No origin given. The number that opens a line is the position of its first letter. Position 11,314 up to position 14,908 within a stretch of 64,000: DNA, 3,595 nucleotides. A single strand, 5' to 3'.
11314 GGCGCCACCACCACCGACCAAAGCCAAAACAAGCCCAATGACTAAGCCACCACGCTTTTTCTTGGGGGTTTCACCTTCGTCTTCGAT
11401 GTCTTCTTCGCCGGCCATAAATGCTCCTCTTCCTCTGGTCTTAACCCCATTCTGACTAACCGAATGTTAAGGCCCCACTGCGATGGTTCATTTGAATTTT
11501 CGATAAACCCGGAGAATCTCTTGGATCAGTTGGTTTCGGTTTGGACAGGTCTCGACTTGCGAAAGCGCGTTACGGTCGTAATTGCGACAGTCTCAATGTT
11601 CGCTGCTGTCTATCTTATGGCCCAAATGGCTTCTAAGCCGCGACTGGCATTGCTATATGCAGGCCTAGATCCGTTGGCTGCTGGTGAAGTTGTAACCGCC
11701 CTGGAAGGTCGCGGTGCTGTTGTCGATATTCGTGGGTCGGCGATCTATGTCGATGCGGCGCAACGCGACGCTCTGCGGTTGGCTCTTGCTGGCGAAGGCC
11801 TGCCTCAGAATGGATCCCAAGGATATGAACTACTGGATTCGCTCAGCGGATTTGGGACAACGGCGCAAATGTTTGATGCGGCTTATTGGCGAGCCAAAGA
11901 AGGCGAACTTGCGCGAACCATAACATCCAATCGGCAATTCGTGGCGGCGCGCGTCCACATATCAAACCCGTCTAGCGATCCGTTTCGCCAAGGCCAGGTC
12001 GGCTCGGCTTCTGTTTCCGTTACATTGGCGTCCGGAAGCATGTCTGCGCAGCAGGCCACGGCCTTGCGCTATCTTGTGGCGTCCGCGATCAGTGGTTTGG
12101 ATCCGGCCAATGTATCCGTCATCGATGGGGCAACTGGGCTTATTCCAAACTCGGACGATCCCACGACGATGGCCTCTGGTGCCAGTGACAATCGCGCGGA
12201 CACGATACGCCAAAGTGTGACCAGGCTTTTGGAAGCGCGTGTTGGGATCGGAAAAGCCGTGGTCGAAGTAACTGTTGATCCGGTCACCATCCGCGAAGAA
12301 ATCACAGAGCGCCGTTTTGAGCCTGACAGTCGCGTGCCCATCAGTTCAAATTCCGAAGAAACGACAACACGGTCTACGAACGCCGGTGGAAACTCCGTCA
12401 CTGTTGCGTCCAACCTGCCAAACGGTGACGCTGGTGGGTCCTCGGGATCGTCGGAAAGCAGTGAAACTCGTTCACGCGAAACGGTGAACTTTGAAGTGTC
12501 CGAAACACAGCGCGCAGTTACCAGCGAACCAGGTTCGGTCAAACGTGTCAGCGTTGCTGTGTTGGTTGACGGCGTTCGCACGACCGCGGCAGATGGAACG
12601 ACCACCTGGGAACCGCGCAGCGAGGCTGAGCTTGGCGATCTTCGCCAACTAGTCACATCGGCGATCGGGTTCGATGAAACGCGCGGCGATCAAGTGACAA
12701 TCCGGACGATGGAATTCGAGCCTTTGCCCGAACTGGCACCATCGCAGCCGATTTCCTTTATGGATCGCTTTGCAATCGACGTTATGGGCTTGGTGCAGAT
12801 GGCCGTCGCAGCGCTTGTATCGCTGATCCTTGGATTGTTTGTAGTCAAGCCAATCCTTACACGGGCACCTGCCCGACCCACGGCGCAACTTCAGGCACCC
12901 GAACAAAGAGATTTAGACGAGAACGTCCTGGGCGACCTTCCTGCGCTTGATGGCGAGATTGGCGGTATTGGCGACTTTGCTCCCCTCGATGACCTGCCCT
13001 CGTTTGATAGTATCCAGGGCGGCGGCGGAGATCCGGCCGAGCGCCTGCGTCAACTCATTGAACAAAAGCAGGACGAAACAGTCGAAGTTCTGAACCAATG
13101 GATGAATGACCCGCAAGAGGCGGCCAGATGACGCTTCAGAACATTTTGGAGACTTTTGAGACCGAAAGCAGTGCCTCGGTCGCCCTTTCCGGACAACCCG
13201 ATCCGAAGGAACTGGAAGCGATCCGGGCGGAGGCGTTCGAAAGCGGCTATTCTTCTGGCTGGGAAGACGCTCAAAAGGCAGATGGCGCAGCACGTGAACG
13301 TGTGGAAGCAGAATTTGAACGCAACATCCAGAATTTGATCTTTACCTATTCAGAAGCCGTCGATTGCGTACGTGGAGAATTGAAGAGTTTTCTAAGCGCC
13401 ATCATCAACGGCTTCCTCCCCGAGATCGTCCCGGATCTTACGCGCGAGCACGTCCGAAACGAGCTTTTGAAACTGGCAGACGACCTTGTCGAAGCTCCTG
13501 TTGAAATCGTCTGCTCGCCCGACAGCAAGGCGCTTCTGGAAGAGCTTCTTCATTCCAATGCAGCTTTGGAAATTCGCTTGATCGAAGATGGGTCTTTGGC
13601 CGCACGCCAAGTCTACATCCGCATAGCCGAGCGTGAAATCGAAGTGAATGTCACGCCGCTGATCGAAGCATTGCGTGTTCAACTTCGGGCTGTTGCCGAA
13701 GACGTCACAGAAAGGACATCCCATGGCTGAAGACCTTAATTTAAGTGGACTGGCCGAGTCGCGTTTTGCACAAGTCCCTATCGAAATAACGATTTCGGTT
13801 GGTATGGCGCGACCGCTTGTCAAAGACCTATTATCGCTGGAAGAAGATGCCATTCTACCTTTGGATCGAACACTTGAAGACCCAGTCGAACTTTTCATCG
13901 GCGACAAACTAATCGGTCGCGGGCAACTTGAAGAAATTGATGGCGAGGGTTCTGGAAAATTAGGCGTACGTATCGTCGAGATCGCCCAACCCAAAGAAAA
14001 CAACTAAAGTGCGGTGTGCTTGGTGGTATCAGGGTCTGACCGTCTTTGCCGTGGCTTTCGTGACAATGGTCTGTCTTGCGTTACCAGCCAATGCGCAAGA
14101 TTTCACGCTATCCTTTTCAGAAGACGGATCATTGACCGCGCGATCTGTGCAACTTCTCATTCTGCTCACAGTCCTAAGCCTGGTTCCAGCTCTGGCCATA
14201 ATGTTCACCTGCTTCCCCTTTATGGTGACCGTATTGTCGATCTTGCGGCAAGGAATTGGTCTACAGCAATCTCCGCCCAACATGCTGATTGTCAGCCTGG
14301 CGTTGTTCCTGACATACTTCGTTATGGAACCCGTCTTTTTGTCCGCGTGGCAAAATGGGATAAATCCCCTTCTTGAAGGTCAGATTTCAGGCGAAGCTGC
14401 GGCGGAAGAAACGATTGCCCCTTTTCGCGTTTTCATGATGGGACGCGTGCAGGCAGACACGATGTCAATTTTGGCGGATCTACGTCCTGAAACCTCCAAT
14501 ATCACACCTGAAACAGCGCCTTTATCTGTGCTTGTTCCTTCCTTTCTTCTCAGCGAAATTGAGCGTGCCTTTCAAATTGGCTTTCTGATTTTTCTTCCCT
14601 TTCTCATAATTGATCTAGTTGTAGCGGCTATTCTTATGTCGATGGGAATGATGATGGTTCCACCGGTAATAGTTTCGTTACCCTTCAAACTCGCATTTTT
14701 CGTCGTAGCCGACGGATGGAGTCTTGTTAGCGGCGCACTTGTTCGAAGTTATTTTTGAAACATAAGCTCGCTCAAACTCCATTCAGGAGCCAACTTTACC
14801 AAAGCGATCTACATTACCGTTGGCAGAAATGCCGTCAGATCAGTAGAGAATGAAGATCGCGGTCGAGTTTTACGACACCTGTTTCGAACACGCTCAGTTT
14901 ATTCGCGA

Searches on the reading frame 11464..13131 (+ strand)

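Call 49: search_protein_families(library=pfam, proteins=[window:11464-13131:+], max_evalue=0.001)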
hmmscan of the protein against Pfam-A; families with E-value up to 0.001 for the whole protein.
window:11464-13131:+ (555 aa): 2 families
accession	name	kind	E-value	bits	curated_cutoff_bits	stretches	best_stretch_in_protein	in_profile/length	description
PF01514.23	YscJ_FliF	-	3.6e-42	144.7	24.4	1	57-224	2-174/179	Secretory protein of YscJ/FliF family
PF08345.17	YscJ_FliF_C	-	1.4e-38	133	23.8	1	256-418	1-147/147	Flagellar M-ring protein C-terminal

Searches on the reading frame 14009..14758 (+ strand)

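Call 48: search_protein_families(library=pfam, proteins=[window:14009-14758:+], max_evalue=0.001)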
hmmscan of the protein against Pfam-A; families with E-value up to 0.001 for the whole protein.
window:14009-14758:+ (249 aa): 1 family
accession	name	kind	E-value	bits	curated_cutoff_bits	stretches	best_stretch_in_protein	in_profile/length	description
PF00813.25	FliP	-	4.9e-70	235.8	26.9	1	52-244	1-191/191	FliP family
